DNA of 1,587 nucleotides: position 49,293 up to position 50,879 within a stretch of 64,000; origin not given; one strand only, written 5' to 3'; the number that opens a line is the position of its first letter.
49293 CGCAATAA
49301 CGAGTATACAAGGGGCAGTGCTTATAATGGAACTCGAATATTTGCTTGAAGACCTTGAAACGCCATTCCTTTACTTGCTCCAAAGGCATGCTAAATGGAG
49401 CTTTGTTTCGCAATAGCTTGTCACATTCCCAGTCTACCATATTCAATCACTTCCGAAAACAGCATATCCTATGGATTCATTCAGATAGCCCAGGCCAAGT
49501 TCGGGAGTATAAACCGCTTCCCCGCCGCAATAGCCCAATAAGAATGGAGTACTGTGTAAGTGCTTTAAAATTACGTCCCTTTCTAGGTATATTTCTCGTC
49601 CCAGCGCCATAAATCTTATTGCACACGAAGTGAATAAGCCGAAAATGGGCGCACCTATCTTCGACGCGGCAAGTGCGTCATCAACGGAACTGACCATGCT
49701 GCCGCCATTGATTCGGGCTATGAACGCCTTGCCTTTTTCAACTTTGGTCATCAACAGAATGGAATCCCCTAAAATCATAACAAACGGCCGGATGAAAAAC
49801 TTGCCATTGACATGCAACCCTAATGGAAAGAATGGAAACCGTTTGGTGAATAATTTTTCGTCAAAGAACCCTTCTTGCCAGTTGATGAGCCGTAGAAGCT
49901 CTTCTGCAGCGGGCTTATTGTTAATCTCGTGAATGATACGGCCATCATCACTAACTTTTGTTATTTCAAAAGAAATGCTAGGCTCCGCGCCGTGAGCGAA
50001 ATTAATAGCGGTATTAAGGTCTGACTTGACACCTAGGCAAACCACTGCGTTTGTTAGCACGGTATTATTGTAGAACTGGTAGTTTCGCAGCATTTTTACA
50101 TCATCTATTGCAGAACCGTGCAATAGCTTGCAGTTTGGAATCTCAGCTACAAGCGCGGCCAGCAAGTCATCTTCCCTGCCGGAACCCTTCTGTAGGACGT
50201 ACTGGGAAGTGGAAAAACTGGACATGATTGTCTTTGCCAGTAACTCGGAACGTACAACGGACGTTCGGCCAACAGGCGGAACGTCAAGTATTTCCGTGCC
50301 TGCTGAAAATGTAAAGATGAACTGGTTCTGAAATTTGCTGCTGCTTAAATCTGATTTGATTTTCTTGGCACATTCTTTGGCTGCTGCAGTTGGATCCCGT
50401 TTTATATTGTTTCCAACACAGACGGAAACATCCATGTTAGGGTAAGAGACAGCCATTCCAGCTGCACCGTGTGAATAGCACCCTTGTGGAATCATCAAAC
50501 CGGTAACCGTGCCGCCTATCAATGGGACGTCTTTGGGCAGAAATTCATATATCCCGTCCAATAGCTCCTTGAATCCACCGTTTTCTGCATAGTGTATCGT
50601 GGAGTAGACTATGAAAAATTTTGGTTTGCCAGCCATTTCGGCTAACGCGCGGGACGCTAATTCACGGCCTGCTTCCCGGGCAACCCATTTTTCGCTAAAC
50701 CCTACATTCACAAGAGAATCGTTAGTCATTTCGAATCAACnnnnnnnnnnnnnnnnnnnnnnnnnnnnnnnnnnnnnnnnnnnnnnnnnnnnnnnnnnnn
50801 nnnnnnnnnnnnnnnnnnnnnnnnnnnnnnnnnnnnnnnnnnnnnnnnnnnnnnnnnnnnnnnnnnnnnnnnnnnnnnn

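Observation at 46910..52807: Six-gene operon: KaiC-like, KaiC-like, Roadblock/LC7, FIST, LuxE-like, LuxC-like. A candidate sensory ATPase module wired to an acyl-activating/aldehyde-forming enzyme pair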

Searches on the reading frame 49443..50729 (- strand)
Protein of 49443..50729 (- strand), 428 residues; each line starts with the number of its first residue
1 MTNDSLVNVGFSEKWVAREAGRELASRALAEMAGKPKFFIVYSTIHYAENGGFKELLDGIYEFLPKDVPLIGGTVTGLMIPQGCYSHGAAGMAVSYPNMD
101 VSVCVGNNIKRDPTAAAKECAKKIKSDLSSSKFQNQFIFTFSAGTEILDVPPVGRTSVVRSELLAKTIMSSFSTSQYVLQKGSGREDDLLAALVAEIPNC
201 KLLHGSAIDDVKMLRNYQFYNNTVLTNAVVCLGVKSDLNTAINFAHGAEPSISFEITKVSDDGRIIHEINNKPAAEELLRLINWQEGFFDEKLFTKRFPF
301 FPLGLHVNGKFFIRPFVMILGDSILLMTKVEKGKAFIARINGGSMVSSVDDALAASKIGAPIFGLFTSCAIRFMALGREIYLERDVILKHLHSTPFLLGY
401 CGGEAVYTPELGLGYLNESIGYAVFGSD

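Call 3: search_protein_families(library=pfam, proteins=[window:49443-50729:-], max_evalue=0.01)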
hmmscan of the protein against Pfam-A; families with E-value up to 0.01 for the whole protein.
window:49443-50729:- (428 aa): 2 families
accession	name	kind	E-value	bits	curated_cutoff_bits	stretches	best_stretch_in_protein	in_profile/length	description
PF08495.15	FIST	-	2.8e-21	76.7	23.2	1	38-272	2-189/189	FIST N domain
PF10442.14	FIST_C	-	6.7e-09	36.4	28.5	1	274-404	1-128/131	FIST C domain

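Call 4: search_protein_families(library=ncbifam, proteins=[window:49443-50729:-], max_evalue=0.01)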
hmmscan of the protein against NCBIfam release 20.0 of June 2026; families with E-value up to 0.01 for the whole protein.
window:49443-50729:- (428 aa): 1 family
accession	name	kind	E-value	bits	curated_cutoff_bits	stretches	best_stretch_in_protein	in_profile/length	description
NF041558.1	NosP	equivalog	2.9e-18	66.1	450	1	183-376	133-325/368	nitric oxide-sensing protein NosP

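Call 61: search_solved_structures(query=window:49443-50729:-, max_evalue=0.01, show_alignments=2)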
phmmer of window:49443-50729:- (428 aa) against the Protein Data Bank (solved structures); distinct sequences matched with E-value up to 0.01: 0.

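Call 74: find_homologous_proteins(query=window:49443-50729:-)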
Query window:49443-50729:- (428 aa): 81 proteins with E <= 0.001 among 8000 candidates.
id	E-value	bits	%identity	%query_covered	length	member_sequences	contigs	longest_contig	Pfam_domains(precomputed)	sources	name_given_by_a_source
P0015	1.7e-285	964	100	100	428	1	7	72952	PF08495.16,PF10442.15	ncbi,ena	-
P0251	1.3e-257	872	89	100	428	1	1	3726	PF08495.16,PF10442.15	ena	-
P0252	4.2e-246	834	84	100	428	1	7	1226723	PF08495.16,PF10442.15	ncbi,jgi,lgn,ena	-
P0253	6.4e-242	820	83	100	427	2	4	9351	PF08495.16,PF10442.15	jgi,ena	-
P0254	1.3e-238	810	81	100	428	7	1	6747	PF08495.16,PF10442.15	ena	-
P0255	1.8e-119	417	47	98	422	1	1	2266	PF08495.16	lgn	-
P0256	1.1e-118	415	74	57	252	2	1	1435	PF08495.16,PF10442.15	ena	-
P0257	7.1e-116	405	45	97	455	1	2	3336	PF08495.16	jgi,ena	-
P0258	5.9e-115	402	46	98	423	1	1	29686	PF08495.16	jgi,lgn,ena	-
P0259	1.7e-114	401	47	98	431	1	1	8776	PF08495.16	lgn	-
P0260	7.6e-113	395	45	98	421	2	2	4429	PF08495.16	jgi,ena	-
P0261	2.4e-112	394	45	97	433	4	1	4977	PF08495.16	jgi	jgi:hypothetical protein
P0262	8.3e-112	392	44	98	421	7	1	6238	PF08495.16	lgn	-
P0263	6.0e-111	389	46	97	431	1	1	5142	PF08495.16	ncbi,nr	ncbi:MAG: hypothetical protein JXB23_06995 [Candidatus Aminicenantes bacterium]|nr:hypothetical prot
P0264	1.5e-110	388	44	97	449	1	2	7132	PF08495.16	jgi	-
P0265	1.7e-110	388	46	96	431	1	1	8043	PF08495.16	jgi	jgi:hypothetical protein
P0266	6.2e-109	382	45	98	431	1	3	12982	PF08495.16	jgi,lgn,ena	-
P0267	2.4e-107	377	43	97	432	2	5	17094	PF08495.16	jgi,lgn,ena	-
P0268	1.2e-105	372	42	98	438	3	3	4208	PF08495.16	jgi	jgi:hypothetical protein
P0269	1.3e-105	371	42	98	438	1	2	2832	PF08495.16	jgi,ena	jgi:hypothetical protein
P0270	1.5e-105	371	42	97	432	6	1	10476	PF08495.16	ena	-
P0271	2.5e-105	371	40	98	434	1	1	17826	PF08495.16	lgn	-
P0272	4.8e-105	370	43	98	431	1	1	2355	PF08495.16,PF10442.15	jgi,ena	-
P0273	4.9e-105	370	43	97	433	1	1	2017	PF08495.16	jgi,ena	-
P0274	1.9e-104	368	42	96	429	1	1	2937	PF08495.16,PF10442.15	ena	-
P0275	2.0e-104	368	42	97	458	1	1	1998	PF08495.16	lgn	-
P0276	9.7e-104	365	42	98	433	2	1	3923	PF08495.16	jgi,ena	-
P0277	2.0e-103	364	41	97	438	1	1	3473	PF08495.16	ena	-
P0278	3.0e-103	364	40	98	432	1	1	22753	PF08495.16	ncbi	-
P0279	3.0e-103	364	40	98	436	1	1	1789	PF08495.16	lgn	-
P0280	3.2e-103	364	43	96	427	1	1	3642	PF08495.16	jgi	jgi:hypothetical protein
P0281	5.2e-103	363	42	98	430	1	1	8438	PF08495.16,PF10442.15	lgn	-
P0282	7.7e-102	359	40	98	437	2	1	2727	PF08495.16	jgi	-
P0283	1.5e-101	358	41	98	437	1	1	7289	PF08495.16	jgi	jgi:hypothetical protein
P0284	7.2e-101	356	41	97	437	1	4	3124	PF08495.16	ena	-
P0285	9.6e-101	355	40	97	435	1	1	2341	PF08495.16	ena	-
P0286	1.4e-99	352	40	97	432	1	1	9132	PF08495.16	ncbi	-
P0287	1.8e-99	351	39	98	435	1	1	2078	PF08495.16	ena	-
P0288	4.7e-99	350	39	98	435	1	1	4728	PF08495.16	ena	-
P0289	8.9e-99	349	41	97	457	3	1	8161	PF08495.16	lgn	-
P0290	9.8e-99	349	40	98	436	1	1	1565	PF08495.16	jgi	-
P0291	1.5e-98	348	40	97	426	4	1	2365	PF08495.16,PF10442.15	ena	-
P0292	1.5e-98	348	39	98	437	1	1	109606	PF08495.16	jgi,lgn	-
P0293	2.0e-98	348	38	98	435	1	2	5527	PF08495.16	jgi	jgi:hypothetical protein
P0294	7.5e-98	346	42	96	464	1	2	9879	PF08495.16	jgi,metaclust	metaclust:\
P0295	9.7e-98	346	42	98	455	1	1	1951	PF08495.16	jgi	jgi:hypothetical protein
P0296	2.5e-97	344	40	97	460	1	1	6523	PF08495.16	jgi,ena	-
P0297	2.7e-96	341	40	97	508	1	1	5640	PF08495.16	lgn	-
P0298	1.1e-93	332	37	98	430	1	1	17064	PF08495.16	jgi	jgi:hypothetical protein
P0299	1.1e-93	332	41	96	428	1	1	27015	PF08495.16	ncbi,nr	ncbi:MAG: hypothetical protein GF414_00835 [Candidatus Altiarchaeales archaeon]|nr:hypothetical prot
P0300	1.3e-93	332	40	98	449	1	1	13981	PF08495.16,PF10442.15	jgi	jgi:hypothetical protein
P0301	1.8e-93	332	40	98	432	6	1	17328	PF08495.16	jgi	-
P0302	7.2e-93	330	40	98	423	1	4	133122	PF08495.16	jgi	jgi:hypothetical protein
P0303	1.5e-91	325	38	98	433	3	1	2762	PF08495.16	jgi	jgi:hypothetical protein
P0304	7.5e-91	323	39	97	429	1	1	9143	PF08495.16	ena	-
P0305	2.4e-90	321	38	98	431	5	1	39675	PF08495.16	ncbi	-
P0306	3.8e-90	321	40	97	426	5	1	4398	PF08495.16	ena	-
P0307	4.9e-89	317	37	97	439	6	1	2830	PF08495.16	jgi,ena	-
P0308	9.8e-89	316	39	97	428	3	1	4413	PF08495.16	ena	-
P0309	1.8e-88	315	41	87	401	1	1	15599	PF08495.16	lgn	-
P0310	2.1e-88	315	39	97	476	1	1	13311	PF08495.16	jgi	jgi:hypothetical protein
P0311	5.4e-88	313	40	97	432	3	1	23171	PF08495.16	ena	-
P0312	9.3e-88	313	39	99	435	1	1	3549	PF08495.16,PF10442.15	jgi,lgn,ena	-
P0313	1.3e-86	309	39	97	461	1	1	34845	PF08495.16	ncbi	-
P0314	3.9e-82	294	47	69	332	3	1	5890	PF08495.16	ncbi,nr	ncbi:MAG: hypothetical protein L6243_04240, partial [Candidatus Altiarchaeales archaeon]|nr:hypothet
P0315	1.3e-77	279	36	97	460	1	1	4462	PF08495.16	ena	-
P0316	2.1e-77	279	35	96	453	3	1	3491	PF08495.16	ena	-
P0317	2.7e-77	278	37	94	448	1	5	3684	PF08495.16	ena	-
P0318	4.9e-76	274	38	89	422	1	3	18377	PF08495.16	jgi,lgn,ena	-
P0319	8.3e-75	270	35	98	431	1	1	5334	PF08495.16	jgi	jgi:hypothetical protein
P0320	1.1e-74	270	38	94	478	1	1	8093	PF08495.16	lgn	-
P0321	2.7e-74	268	35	97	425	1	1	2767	PF08495.16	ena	-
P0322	9.2e-74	267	35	93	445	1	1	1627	PF08495.16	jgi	jgi:hypothetical protein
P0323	5.2e-73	264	36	93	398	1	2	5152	PF08495.16,PF10442.15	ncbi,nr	ncbi:MAG: hypothetical protein KKA79_02925, partial [Nanoarchaeota archaeon]|nr:hypothetical protein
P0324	7.0e-71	257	35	94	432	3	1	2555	PF08495.16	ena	-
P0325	2.2e-68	249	33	97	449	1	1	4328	PF08495.16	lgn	-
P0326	1.4e-67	246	34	94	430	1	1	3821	PF08495.16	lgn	-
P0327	1.3e-66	243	32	99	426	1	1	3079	PF08495.16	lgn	-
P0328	2.2e-63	232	47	56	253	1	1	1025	PF08495.16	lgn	-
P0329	1.0e-60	224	40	66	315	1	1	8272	PF08495.16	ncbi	ncbi:MAG: FIST N-terminal domain-containing protein, partial [Candidatus Altiarchaeota archaeon]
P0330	7.8e-49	184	29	99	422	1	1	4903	PF08495.16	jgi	jgi:hypothetical protein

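Call 81: search_protein_families(library=padloc, proteins=[window:49443-50729:-], max_evalue=0.001)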
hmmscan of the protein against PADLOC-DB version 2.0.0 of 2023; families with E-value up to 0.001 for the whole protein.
window:49443-50729:- (428 aa): 0 families

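Call 85: predict_structure(alignment_id=A8)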
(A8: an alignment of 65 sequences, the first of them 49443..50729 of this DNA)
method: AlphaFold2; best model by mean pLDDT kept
length: 428 residues; sequences in the alignment: 65
mean_pLDDT: 93.1   pTM: 0.92
mean pLDDT of the five models: 93.1, 92.7, 92.4, 92.1, 91.5
residues with pLDDT >= 90: 323; 70-90: 99; 50-70: 3; < 50: 3
segments of 3 or more residues with pLDDT < 50: 1-3
pLDDT, mean of each block of 10 residues (from residue 1): 75 98 98 95 96 98 98 98 97 97 97 97 98 98 89 84 89 84 90 98 97 93 97 98 94 96 94 96 86 75 87 88 90 93 93 91 97 92 97 97 95 91 94
secondary structure, 60 per line:
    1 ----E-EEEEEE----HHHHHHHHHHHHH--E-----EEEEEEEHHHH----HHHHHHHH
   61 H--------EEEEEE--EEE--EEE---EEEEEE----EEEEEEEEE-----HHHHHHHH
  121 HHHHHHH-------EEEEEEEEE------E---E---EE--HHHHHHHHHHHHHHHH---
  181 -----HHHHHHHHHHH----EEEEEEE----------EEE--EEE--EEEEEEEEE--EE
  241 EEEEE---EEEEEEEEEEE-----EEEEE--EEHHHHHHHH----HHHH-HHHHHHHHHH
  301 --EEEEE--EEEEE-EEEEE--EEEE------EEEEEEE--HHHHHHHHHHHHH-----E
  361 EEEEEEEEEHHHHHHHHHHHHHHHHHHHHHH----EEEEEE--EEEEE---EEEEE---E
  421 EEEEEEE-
elements in order: E7-12 H17-29 E38-44 H45-48 H53-61 E70-75 E78-80 E83-85 E89-94 E99-107 H113-127 E135-143 H162-177 H186-196 E201-207 E218-220 E223-225 E228-236 E239-245 E249-259 E265-269 H274-281 H286-289 H291-300 E303-307 E310-314 E316-320 E323-326 E333-339 H342-354 E360-369 H370-391 E396-401 E404-408 E412-416 E420-427

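Call 88: fold_search(model_id=the predicted structure, library=pdb)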
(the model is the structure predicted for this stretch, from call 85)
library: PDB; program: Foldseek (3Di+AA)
matches with E <= 10: 692; with E <= 0.001: 8
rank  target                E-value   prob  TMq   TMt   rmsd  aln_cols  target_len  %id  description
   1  8ua6_C                6.2e-09  1.00  0.48  0.53   7.4       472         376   10  Cryo-EM Structure of SCF-FBOX22-BACH1BTB (released 2024-11-06)
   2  8ua3_C                6.6e-09  1.00  0.46  0.58   7.5       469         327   11  Cryo-EM Structure of FBOX22-BACH1BTB (released 2024-11-06)
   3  8s7d_D                8.1e-08  1.00  0.42  0.51   9.1       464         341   10  Cryo-EM structure of SKP1-FBXO22 in complex with a BACH1 BTB dimer at 3.2A resolution (released 2024-12-11)
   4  8s7e_B                1.3e-07  1.00  0.43  0.53   9.8       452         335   11  Cryo-EM structure of SKP1-FBXO22 (released 2024-12-11)
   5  5hy4_G                1.0e-04  1.00  0.38  0.45  11.9       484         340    6  Structure-function analysis of functionally diverse members of the cyclic amide hydrolase family of Toblerone fold enz (released 2017-02-01)
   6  5hy2_B                1.2e-04  1.00  0.26  0.32   8.5       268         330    8  Structure-function analysis of functionally diverse members of the cyclic amide hydrolase family of Toblerone fold enz (released 2017-02-01)
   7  6dhj_G                2.2e-04  0.90  0.29  0.33  14.5       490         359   10  Crystal structures of cyanuric acid hydrolase from Moorella thermoacetica (released 2019-06-26)
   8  6dhj_D                3.4e-04  0.99  0.26  0.30   9.2       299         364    9  Crystal structures of cyanuric acid hydrolase from Moorella thermoacetica (released 2019-06-26)
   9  5a3k_C                3.1e-03  0.69  0.30  0.37  13.1       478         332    9  Chorismatase mechanisms reveal fundamentally different types of reaction in a single conserved protein fold (released 2015-08-19)
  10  5ag3_B                4.8e-03  0.69  0.32  0.39  13.2       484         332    8  Chorismatase mechanisms reveal fundamentally different types of reaction in a single conserved protein fold (released 2015-08-19)
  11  5kok_B                7.9e-03  0.13  0.09  0.11  17.4       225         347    5  Pavine N-methyltransferase in complex with Tetrahydropapaverine and S-adenosylhomocysteine pH 7.25 (released 2016-09-07)
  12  5a3k_A                1.1e-02  0.57  0.30  0.37  12.1       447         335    8  Chorismatase mechanisms reveal fundamentally different types of reaction in a single conserved protein fold (released 2015-08-19)
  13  4e6e                  1.4e-02  0.54  0.13  0.18   7.4       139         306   13  Crystal structure of a putative cell division protein FtsZ (Tfu_1113) from Thermobifida fusca YX-ER1 at 2.22 A resolutio (released 2012-06-06)
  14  5kpg_B                1.4e-02  0.10  0.09  0.11  17.7       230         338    6  Pavine N-methyltransferase in complex with S-adenosylhomocysteine pH 7 (released 2016-09-07)
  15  5koc_A                1.6e-02  0.11  0.09  0.11  17.5       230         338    5  Pavine N-methyltransferase in complex with S-adenosylmethionine pH 7 (released 2016-09-07)
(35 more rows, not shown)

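Call 99: search_dna_similar(query=window:49443-50729:-, collection=plasmids, mode=protein, max_evalue=0.00001, max_rows=10)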
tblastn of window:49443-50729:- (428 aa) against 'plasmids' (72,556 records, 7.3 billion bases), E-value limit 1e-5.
Records with a match: 57; places in all: 57; records where one place covers at least 80% of the query: 4.
Best place of each record, by identity: <60% 57.
By first word of the organism name: Sinorhizobium 47; Sulfitobacter 3; Azospirillum 2; Microvirga 1; Paracoccus 1; Ruegeria 1; Pseudosulfitobacter 1; Methylobacterium 1.
By predicted mobility (MOB-suite, as given by PLSDB): mobilizable 40; non-mobilizable 11; conjugative 6.
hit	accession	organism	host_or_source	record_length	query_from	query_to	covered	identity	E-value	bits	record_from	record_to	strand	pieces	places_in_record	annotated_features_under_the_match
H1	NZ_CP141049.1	Microvirga lotononidis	-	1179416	19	401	89%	25.6%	6e-9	66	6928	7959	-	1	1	none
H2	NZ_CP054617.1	Azospirillum oryzae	cell culture,soil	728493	17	406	91%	23.3%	5e-6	57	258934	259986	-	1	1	nosP: nitric oxide-sensing protein NosP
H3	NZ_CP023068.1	Sinorhizobium sojae CCBAU 05684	G.max,nodule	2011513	22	379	84%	22.6%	4e-6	57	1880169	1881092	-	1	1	record has no annotation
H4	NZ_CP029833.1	Azospirillum ramasamyi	single cell,Cow dung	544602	68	421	83%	22.5%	7e-6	56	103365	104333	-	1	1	nosP: nitric oxide-sensing protein NosP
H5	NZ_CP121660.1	Sinorhizobium terangae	Desmanthus virgatus,cell culture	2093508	89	372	66%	25.4%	1e-5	56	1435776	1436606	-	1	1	none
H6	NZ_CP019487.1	Sinorhizobium meliloti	alfalfa,single cell,nitrogen fixing ...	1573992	183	379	46%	26.6%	5e-6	57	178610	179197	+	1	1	none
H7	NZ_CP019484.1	Sinorhizobium meliloti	alfalfa,whole organism,alfalfa nodule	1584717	183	379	46%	26.6%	5e-6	57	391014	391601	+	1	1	none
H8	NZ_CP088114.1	Sinorhizobium meliloti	cell culture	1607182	183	379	46%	26.6%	5e-6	57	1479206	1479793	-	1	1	none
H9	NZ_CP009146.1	Sinorhizobium meliloti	Medicago orbicularis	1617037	183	379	46%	26.6%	5e-6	57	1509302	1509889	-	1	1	none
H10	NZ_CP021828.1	Sinorhizobium meliloti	Medicago truncatula,Single Cell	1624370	183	379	46%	26.6%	5e-6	57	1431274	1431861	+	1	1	none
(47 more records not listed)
